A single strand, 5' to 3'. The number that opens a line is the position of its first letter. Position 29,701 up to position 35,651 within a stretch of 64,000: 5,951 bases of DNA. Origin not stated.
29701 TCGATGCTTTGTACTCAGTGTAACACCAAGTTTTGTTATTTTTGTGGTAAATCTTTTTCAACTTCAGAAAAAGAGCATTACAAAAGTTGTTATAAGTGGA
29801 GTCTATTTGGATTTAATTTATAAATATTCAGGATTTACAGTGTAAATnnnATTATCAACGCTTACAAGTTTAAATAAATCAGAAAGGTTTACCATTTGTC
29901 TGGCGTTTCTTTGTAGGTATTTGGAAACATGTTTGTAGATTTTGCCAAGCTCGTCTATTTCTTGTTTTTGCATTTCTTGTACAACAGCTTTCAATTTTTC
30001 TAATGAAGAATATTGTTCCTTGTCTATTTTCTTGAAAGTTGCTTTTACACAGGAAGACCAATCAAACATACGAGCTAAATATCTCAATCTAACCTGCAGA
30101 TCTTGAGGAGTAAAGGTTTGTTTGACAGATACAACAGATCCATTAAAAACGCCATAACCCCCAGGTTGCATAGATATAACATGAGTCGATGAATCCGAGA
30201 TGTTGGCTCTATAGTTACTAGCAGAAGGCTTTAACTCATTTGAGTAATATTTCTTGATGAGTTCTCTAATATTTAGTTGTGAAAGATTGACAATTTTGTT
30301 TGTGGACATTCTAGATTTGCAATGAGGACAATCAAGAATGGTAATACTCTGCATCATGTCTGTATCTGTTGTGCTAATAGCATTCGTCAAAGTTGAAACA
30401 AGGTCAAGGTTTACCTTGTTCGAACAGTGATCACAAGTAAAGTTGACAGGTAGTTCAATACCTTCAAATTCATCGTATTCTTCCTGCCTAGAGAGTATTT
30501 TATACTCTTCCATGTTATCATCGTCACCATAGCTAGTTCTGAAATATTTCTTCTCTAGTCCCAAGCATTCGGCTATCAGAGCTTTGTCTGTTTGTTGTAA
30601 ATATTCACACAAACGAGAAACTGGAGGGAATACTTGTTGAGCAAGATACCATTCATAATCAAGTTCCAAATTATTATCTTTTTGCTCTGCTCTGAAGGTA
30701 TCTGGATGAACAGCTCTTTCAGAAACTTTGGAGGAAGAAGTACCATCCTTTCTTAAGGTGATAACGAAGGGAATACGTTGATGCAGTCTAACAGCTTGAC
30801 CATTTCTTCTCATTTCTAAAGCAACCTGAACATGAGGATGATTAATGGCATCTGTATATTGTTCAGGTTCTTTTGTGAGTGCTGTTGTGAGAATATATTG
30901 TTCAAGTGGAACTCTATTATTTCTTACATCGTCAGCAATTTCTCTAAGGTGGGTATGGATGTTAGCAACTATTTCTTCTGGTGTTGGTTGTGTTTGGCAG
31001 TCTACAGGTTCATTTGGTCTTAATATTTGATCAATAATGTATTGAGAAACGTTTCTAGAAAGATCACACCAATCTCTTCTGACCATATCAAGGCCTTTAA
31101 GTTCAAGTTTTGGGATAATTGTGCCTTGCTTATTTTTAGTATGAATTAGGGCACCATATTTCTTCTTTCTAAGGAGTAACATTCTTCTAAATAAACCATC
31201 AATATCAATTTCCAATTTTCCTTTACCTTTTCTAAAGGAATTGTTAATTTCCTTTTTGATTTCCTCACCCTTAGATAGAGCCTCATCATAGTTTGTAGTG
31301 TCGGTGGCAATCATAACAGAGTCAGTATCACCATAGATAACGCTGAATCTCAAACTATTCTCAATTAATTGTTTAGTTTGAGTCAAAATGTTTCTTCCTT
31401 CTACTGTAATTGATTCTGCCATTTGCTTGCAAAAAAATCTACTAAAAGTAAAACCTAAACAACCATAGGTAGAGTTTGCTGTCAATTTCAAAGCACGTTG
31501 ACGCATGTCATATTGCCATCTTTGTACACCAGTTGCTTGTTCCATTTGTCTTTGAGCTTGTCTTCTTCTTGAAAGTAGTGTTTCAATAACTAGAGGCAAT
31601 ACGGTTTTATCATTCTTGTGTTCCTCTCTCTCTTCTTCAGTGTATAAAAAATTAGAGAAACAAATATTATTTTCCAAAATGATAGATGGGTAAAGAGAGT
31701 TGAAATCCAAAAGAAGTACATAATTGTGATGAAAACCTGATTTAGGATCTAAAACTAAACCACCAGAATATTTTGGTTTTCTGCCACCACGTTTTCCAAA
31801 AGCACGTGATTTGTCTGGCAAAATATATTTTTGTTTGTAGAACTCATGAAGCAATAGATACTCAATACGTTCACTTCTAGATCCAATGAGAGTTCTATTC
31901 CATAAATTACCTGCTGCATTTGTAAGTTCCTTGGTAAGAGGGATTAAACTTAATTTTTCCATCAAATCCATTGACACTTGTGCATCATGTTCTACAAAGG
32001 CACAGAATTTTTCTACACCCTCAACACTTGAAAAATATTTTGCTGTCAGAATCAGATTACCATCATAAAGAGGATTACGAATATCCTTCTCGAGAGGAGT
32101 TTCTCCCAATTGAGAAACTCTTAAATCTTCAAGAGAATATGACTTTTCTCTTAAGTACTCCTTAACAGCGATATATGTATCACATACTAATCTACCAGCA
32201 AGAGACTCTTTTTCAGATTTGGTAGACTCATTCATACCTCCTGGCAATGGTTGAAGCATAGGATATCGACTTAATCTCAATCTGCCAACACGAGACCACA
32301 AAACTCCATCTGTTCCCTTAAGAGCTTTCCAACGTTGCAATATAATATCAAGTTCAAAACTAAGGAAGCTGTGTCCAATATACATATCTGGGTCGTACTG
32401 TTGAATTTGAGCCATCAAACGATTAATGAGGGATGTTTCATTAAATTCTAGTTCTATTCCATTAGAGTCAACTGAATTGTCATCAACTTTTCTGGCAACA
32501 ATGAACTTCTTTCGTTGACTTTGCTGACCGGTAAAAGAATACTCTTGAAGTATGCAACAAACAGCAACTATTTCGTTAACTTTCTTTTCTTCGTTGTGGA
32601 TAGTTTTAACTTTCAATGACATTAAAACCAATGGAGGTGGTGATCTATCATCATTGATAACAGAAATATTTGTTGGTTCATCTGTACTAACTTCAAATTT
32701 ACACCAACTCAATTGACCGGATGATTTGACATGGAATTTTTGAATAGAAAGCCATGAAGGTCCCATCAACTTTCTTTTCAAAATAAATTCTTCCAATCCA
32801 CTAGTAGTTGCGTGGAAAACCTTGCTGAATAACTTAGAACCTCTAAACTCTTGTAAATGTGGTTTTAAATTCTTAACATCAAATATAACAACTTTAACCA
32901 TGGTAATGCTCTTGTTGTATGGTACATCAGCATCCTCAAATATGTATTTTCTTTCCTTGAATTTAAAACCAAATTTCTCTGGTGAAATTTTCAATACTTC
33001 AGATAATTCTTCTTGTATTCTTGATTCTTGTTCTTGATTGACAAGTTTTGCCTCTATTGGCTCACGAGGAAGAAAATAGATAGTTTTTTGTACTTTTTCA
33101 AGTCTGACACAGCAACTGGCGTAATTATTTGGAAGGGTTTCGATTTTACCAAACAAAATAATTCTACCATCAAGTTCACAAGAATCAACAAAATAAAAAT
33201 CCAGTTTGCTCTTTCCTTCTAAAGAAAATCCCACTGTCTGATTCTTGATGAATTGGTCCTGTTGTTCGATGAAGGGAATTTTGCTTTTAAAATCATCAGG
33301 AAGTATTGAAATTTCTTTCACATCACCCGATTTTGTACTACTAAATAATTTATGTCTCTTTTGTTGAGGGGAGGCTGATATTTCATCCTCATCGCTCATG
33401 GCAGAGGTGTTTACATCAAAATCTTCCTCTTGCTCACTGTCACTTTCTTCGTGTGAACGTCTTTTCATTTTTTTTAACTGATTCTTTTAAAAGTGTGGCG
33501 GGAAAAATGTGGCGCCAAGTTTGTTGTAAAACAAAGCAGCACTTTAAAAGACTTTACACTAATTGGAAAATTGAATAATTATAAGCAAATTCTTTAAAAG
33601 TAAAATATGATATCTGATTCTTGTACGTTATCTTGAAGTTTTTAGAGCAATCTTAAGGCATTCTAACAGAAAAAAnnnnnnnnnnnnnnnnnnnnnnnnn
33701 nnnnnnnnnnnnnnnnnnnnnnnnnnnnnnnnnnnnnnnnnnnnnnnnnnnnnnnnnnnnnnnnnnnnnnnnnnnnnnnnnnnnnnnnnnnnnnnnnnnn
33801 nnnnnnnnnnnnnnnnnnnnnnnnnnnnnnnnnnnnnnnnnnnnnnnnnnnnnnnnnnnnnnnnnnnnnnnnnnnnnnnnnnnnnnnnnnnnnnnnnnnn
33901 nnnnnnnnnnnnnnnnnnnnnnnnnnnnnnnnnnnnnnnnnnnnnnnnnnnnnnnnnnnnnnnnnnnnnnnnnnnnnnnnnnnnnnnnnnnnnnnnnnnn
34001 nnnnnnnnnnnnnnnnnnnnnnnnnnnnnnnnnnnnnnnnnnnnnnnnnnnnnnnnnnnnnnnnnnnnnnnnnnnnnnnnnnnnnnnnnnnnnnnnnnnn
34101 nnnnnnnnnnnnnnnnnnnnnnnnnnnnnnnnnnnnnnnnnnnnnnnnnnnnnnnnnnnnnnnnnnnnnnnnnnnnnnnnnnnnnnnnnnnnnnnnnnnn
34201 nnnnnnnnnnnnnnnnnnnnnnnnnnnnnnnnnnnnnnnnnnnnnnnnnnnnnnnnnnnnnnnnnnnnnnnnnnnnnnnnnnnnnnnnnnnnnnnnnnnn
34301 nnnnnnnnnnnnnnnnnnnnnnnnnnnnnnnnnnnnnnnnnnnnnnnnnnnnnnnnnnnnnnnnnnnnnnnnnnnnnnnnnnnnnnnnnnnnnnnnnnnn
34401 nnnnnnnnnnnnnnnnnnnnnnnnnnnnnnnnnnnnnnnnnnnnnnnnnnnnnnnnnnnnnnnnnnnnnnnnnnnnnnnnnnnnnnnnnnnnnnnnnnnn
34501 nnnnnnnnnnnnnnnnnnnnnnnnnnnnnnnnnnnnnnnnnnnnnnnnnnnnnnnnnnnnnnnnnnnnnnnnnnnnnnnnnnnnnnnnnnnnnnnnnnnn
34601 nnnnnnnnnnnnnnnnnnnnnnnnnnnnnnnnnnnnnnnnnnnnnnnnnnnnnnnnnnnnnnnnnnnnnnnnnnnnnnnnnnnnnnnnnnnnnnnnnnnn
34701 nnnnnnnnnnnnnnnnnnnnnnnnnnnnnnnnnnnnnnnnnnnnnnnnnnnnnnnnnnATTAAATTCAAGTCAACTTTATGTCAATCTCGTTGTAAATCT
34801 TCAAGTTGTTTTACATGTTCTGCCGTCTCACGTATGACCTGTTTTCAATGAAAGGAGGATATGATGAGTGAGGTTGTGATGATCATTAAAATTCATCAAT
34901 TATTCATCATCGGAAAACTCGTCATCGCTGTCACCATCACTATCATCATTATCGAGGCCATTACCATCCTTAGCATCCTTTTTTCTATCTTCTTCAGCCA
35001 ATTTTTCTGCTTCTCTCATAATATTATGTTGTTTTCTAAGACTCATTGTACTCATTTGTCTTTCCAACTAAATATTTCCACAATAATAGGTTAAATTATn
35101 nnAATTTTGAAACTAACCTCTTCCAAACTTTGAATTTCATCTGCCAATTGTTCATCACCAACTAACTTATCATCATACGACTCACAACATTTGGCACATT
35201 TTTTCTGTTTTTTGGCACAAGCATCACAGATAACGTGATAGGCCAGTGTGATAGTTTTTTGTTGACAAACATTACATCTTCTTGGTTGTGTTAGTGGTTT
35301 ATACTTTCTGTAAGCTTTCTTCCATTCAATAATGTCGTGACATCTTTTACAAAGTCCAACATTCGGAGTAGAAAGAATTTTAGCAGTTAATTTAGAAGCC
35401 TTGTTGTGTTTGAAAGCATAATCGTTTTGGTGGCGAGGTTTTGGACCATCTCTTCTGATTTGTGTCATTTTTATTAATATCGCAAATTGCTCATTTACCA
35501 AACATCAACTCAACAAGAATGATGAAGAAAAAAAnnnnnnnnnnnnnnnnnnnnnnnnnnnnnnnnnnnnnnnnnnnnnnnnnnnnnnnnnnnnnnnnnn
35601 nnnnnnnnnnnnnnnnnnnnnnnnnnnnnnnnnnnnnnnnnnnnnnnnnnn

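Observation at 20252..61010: Hyper-compact gene packing: nt-scale spacers, overlapping convergent stop codons, and a uniform 37-47 nt intron class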

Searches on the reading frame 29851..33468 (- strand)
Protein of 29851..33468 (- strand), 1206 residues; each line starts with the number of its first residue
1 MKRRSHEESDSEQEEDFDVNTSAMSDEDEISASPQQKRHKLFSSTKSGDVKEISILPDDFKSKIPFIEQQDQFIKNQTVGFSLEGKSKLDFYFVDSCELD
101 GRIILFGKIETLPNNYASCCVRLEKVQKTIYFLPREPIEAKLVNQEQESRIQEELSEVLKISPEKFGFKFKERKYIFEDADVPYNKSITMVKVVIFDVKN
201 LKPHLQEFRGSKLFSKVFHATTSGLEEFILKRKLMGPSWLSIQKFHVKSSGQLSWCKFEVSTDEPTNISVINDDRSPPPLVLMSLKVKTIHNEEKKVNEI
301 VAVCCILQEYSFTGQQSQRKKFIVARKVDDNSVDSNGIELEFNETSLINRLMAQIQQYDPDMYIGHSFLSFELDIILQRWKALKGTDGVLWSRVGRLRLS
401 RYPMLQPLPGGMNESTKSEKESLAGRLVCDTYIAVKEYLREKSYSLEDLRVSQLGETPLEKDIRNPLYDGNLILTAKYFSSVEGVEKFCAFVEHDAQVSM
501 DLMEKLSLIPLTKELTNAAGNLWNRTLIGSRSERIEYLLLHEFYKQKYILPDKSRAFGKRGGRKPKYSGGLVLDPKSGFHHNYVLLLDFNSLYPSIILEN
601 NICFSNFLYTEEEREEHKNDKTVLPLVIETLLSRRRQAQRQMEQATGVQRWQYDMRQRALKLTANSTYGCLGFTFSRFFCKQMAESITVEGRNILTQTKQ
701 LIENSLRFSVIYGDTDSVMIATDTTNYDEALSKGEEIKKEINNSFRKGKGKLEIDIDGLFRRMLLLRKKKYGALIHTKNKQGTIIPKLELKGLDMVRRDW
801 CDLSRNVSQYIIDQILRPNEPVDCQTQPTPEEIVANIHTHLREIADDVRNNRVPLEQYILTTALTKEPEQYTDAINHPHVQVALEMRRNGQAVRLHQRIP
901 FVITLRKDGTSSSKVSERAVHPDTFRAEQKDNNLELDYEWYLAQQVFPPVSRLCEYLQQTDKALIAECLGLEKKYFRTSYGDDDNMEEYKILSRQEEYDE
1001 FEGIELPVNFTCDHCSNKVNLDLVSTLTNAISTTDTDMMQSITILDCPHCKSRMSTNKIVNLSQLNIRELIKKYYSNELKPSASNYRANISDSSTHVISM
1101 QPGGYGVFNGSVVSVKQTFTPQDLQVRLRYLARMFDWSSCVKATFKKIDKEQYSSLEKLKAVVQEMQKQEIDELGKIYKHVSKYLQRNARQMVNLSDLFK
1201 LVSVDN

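Call 5: list_cluster_members(proteins=[window:29851-33468:-, window:26998-29820:+, window:42380-44230:-, window:44499-46757:+, window:57658-60006:-, window:40429-41772:-, window:9235-11691:+])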
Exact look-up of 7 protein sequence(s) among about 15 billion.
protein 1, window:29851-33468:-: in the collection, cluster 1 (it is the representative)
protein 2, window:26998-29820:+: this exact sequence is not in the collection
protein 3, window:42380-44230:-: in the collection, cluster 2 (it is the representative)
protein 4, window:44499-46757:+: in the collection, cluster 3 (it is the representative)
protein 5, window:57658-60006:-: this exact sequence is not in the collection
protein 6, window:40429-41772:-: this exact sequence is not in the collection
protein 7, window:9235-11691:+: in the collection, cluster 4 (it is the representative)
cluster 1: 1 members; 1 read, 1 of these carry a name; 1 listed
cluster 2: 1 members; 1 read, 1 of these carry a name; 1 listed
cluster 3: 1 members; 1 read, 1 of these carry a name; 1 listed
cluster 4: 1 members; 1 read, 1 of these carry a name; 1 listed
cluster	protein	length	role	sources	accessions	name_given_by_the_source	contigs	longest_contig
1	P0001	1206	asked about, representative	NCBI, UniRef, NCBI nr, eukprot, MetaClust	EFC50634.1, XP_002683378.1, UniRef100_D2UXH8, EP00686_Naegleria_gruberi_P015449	DNA polymerase alpha catalytic subunit [Naegleria gruberi] | DNA polymerase n=1 Tax=Naegleria gruberi TaxID=5762 RepID=D2UXH8_NAEGR | XP_002683378.1 DNA polymerase alpha catalytic subunit [Naegleria gruberi strain NEG-M]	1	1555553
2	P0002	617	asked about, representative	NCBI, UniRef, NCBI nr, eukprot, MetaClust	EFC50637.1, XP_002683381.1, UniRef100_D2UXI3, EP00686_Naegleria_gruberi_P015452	hypothetical protein NAEGRDRAFT_77678 [Naegleria gruberi] | Mic1 domain-containing protein n=1 Tax=Naegleria gruberi TaxID=5762 RepID=D2UXI3_NAEGR | uncharacterized protein NAEGRDRAFT_77678 [Naegleria gruberi]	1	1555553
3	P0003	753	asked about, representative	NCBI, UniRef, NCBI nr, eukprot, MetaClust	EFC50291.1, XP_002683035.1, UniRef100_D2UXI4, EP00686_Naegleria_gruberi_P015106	predicted protein [Naegleria gruberi] | Predicted protein n=1 Tax=Naegleria gruberi TaxID=5762 RepID=D2UXI4_NAEGR | uncharacterized protein NAEGRDRAFT_44951 [Naegleria gruberi]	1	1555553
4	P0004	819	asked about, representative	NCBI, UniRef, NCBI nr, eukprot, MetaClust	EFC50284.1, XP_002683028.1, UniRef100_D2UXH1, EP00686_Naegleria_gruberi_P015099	hypothetical protein NAEGRDRAFT_56417 [Naegleria gruberi] | Spt20-like SEP domain-containing protein n=1 Tax=Naegleria gruberi TaxID=5762 ... | uncharacterized protein NAEGRDRAFT_56417 [Naegleria gruberi]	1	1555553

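Call 6: find_encoding_contigs(protein=P0001, flank=10000, max_places=2)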
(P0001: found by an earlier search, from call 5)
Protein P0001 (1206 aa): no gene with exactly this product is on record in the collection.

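Call 7: find_encoding_contigs(protein=P0003, flank=10000, max_places=2)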
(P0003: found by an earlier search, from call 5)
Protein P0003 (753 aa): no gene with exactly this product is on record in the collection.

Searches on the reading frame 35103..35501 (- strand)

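Call 16: search_protein_families(library=pfam, proteins=[window:35103-35501:-], max_evalue=0.01)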
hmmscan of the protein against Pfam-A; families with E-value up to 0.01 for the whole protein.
window:35103-35501:- (133 aa): 1 family
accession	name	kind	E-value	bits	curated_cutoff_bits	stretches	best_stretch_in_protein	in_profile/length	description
PF10217.14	DUF2039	-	2.3e-30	105.2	27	1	23-107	2-88/89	Uncharacterized conserved protein (DUF2039)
